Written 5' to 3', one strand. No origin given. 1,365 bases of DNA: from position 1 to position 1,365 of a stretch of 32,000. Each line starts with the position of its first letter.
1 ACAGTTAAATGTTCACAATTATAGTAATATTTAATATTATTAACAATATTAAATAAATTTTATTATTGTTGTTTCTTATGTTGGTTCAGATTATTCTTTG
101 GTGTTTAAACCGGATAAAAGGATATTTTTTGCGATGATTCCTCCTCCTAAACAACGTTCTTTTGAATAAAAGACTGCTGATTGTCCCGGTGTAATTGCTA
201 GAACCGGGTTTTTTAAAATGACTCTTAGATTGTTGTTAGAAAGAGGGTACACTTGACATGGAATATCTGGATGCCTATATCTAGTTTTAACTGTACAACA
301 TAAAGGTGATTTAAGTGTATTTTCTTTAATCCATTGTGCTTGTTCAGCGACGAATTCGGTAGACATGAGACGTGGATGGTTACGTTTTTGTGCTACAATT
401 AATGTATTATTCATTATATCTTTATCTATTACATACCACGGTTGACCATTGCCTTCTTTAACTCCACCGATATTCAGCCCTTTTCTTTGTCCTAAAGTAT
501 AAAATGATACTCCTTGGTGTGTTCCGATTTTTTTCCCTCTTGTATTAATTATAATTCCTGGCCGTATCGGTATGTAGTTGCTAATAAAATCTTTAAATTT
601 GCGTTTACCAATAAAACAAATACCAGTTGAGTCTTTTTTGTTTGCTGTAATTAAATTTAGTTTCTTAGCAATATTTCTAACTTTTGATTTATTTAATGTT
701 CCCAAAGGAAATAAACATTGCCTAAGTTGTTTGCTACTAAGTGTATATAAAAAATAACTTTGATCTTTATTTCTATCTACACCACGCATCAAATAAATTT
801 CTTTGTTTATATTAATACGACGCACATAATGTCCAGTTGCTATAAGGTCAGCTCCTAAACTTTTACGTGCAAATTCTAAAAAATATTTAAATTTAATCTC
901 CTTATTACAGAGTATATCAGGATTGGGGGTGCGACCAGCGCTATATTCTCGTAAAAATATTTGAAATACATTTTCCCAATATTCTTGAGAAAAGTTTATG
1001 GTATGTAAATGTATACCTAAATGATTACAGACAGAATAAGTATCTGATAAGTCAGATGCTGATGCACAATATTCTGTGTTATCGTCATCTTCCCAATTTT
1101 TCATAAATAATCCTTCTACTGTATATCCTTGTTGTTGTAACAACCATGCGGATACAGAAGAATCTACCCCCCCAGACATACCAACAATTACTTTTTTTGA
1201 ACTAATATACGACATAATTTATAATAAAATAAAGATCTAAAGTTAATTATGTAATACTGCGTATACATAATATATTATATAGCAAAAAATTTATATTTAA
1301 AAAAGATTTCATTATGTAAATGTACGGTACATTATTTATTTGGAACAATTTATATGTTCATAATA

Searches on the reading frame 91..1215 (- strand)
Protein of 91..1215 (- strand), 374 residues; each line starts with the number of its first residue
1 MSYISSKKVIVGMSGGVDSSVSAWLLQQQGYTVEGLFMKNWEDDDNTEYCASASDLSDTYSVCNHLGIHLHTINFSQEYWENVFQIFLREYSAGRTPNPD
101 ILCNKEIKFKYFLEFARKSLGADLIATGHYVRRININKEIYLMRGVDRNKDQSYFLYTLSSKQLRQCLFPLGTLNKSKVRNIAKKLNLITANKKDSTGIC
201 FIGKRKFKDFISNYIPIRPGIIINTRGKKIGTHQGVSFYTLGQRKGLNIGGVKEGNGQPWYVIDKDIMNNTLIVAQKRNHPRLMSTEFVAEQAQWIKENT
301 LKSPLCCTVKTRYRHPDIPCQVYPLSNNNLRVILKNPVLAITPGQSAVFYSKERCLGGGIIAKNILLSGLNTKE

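Call 7: search_protein_families(library=ncbifam, proteins=[window:91-1215:-], max_evalue=0.01)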
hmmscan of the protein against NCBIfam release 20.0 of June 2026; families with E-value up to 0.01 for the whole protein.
window:91-1215:- (374 aa): 18 families
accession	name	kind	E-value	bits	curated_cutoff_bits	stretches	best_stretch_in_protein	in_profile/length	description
TIGR00420.1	trmU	equivalog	2.2e-146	487.3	236.95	1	7-361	1-351/351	tRNA 2-thiouridine(34) synthase MnmA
NF001138.1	PRK00143.1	equivalog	4.4e-143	476.4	284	1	8-361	1-345/345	tRNA 2-thiouridine(34) synthase MnmA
NF011258.0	PRK14664.1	equivalog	1e-76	258.4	680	1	5-363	4-347/362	tRNA 2-thiouridine(34) synthase MnmA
NF011259.0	PRK14665.1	equivalog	6e-64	216.2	364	1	6-362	5-359/360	tRNA 2-thiouridine(34) synthase MnmA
NF010587.0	PRK13980.1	equivalog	2.8e-08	33.3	255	1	5-77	30-96/267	NAD+ synthase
TIGR00342.1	TIGR00342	equivalog_domain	6.1e-07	28.8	264.5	1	5-77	171-242/373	tRNA uracil 4-sulfurtransferase ThiI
TIGR00552.1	nadE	equivalog_domain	2e-06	27.2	63.65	1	5-76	21-87/251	NAD(+) synthase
NF049949.1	tRNAsynTtuAPyrococ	equivalog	1.5e-05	24.3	450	1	6-78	47-113/292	tRNA-5-methyluridine(54) 2-sulfurtransferase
NF000848.1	PRK00074.1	equivalog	5.9e-05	21.9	400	1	4-28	211-235/512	glutamine-hydrolyzing GMP synthase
NF003385.0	PRK04527.1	equivalog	6.1e-05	21.8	603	1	5-128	2-117/401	argininosuccinate synthase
NF002048.0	PRK00876.1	subfamily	9e-05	21.4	313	1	6-74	37-99/330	NAD(+) synthase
TIGR00268.2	TIGR00268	equivalog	0.00053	19.3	150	0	6-22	13-29/259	ATP-dependent sacrificial sulfur transferase LarE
TIGR00884.1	guaA_Cterm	equivalog_domain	0.00061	19.2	338.75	1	4-28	14-38/310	glutamine-hydrolyzing GMP synthase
NF006222.0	PRK08349.1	subfamily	0.00081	19.3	251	1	8-47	2-39/198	hypothetical protein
NF011155.0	PRK14561.1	equivalog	0.0018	18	207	1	8-54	2-46/195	hypothetical protein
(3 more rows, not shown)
